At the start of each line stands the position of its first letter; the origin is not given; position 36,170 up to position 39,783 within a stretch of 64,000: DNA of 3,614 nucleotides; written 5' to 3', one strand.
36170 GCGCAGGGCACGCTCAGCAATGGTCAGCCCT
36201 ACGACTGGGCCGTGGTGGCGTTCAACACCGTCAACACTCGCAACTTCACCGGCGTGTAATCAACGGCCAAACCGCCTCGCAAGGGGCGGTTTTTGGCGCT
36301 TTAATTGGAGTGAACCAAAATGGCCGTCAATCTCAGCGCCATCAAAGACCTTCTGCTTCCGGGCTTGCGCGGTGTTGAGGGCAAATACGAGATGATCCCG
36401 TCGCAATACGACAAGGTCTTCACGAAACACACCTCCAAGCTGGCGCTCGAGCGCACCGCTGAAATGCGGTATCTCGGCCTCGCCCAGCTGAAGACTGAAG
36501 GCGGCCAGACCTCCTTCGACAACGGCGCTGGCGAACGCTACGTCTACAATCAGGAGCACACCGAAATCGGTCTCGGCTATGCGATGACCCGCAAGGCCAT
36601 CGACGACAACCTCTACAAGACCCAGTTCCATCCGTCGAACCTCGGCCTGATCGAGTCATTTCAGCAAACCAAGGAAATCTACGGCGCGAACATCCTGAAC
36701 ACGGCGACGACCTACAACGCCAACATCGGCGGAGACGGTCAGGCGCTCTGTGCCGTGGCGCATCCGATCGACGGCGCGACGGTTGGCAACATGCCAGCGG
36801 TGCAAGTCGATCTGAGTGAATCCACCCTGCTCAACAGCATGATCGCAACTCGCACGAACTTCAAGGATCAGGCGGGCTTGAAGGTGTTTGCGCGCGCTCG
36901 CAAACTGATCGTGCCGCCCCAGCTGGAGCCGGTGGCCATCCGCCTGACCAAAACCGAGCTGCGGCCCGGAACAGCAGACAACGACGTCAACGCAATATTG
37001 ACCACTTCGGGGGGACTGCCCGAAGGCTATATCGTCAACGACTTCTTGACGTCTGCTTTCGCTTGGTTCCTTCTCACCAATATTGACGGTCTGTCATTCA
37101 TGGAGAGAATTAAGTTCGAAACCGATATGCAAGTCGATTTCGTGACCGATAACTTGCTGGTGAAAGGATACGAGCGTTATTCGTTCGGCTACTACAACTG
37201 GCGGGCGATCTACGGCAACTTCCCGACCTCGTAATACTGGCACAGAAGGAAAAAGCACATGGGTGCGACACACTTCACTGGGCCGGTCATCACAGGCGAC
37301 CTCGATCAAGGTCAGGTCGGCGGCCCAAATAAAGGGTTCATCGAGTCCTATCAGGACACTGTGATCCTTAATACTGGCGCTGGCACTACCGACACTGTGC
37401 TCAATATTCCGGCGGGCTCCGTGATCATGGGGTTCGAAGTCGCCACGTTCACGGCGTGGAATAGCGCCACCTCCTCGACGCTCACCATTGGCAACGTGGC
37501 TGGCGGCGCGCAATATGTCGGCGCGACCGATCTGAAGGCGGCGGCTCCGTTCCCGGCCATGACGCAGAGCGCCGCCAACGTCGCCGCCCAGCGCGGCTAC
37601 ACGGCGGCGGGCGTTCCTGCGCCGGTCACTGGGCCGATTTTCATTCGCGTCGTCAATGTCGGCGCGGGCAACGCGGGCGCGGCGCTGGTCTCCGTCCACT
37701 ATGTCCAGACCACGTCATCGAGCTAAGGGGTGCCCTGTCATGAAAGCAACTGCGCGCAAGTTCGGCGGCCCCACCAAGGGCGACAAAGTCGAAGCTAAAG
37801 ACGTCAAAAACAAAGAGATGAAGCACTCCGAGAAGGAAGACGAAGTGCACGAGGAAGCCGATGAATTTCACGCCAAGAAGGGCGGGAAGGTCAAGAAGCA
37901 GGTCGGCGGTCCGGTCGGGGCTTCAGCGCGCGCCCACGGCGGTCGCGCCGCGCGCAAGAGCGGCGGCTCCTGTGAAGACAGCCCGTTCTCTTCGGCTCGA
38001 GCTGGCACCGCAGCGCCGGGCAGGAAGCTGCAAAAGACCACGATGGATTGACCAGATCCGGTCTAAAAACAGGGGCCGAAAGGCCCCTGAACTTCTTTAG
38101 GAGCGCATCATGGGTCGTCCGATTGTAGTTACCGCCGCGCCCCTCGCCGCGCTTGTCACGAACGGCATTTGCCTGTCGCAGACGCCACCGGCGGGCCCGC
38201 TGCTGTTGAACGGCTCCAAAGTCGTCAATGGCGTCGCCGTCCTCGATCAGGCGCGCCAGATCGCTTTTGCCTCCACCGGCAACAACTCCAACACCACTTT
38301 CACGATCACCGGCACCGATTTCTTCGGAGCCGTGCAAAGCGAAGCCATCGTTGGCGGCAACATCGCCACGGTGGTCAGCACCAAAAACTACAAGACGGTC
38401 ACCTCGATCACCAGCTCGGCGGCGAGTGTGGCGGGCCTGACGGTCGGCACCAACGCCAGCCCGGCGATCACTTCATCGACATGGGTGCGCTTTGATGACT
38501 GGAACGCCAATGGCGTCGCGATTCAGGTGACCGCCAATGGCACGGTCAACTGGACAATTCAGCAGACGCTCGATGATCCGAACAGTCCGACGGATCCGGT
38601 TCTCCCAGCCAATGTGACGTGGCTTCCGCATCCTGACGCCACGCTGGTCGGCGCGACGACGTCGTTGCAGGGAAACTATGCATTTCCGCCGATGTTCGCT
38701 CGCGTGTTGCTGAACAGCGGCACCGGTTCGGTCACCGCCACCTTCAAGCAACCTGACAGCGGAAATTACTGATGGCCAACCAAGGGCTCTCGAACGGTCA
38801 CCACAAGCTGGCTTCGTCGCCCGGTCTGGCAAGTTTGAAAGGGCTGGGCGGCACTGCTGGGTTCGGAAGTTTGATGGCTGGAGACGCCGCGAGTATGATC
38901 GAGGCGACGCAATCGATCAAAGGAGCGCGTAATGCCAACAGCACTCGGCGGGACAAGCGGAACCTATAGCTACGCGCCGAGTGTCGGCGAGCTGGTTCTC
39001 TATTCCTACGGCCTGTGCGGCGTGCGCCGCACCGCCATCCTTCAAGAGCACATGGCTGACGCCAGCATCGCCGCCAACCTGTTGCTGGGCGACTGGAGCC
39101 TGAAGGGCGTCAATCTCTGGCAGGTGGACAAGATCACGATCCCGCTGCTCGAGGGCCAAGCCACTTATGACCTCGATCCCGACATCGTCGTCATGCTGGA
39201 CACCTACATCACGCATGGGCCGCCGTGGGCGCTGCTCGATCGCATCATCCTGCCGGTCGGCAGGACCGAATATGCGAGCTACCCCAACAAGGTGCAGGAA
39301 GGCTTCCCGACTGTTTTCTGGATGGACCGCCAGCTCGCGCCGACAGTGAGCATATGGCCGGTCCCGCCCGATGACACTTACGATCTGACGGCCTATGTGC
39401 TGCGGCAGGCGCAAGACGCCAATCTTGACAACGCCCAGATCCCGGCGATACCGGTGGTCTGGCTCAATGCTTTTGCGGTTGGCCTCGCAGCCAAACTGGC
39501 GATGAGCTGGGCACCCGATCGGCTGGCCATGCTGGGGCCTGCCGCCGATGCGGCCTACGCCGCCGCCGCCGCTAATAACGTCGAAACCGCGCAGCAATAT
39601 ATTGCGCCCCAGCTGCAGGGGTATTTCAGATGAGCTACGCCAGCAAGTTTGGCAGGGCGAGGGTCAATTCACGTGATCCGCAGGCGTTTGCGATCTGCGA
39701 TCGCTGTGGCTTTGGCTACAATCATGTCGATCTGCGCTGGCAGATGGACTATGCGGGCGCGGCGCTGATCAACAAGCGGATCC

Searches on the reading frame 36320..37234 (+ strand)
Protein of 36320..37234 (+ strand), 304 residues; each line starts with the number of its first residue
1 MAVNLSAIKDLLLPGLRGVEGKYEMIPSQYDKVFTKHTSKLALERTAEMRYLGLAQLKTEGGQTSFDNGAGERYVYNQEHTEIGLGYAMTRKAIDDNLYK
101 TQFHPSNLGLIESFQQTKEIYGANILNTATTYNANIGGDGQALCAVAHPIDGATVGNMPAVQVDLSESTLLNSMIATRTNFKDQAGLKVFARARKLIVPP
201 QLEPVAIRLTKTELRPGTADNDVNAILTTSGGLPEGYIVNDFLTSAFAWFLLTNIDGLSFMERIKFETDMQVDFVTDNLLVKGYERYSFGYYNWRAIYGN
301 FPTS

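Call 8: search_protein_families(library=pfam, proteins=[window:36320-37234:+], max_evalue=0.01)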
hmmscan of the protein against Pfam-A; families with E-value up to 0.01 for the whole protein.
window:36320-37234:+ (304 aa): 0 families

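Call 9: search_protein_families(library=phrogs, proteins=[window:36320-37234:+], max_evalue=0.01)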
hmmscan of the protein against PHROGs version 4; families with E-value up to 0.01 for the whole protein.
window:36320-37234:+ (304 aa): 2 families
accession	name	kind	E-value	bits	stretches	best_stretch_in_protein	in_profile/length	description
phrog_371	-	head and packaging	5.2e-10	40.1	1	21-299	22-230/303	major head protein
phrog_4523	-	head and packaging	9.8e-05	22.3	1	87-300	440-641/644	major head and protease protein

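Call 87: find_related_loci(query=window:36320-37234:+, collection=viral_contigs, flank=10000)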
Query window:36320-37234:+ (304 aa) in viral_contigs; peptide patterns used: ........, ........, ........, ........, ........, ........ (x = any residue, [..] = any of these).
596 stretches matched a pattern (row limit reached: there are more); 593 encode a relative of the query (tblastn E <= 1e-3); the best 80 are kept; 80 distinct loci.
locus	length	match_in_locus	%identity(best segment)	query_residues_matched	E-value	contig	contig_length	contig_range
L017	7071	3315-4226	94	1-304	0e+0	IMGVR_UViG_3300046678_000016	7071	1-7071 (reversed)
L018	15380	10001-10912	93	1-304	0e+0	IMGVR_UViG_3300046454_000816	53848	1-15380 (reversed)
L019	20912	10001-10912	91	1-304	0e+0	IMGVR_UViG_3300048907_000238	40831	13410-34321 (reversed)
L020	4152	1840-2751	91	1-304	0e+0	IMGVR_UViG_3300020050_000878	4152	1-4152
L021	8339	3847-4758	90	1-304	0e+0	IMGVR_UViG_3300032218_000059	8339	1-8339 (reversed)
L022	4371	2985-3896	91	1-304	0e+0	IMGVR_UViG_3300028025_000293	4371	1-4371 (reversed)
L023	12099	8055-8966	91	1-304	0e+0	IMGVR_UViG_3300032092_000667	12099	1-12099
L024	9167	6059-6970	91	1-304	0e+0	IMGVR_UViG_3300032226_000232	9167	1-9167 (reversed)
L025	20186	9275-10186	91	1-304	0e+0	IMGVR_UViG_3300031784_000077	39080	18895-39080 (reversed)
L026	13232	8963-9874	91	1-304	0e+0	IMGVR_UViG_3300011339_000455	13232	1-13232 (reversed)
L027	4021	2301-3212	90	1-304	0e+0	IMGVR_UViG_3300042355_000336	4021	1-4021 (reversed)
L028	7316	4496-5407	90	1-304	0e+0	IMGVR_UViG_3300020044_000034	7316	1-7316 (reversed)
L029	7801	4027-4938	90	1-304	0e+0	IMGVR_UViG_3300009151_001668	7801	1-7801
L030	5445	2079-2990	90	1-304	0e+0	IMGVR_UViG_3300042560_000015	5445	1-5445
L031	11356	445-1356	90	1-304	0e+0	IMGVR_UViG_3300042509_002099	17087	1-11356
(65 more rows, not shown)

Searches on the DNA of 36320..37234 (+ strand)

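Call 91: search_rna_families(sources=[L065, L074, L021, L088, L046, L062, L003], threshold=gathering)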
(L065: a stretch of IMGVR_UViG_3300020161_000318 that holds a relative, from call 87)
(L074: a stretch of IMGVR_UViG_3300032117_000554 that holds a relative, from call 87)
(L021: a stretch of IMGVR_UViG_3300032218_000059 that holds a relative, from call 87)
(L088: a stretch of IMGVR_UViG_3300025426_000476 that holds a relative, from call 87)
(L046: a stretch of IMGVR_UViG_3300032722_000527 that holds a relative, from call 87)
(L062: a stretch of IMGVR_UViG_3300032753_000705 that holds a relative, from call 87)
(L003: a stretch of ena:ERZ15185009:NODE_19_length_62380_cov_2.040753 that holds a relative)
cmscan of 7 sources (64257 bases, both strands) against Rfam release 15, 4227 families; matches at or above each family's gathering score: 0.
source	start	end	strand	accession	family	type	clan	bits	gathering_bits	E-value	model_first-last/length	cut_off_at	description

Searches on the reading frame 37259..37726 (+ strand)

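Call 23: search_protein_families(library=phrogs, proteins=[window:37259-37726:+], max_evalue=0.001)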
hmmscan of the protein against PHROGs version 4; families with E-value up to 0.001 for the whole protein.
window:37259-37726:+ (155 aa): 1 family
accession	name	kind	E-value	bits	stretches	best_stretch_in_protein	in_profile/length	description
phrog_20969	-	lysis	0.00049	21.2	0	47-152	44-137/147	Rz-like spanin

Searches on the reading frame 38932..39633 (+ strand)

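Call 23: search_protein_families(library=phrogs, proteins=[window:38932-39633:+], max_evalue=0.001)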
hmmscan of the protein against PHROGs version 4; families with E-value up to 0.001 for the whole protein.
window:38932-39633:+ (233 aa): 1 family
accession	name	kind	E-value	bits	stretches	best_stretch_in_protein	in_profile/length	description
phrog_12985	-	unknown function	5.2e-11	43.8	1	18-218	4-214/238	-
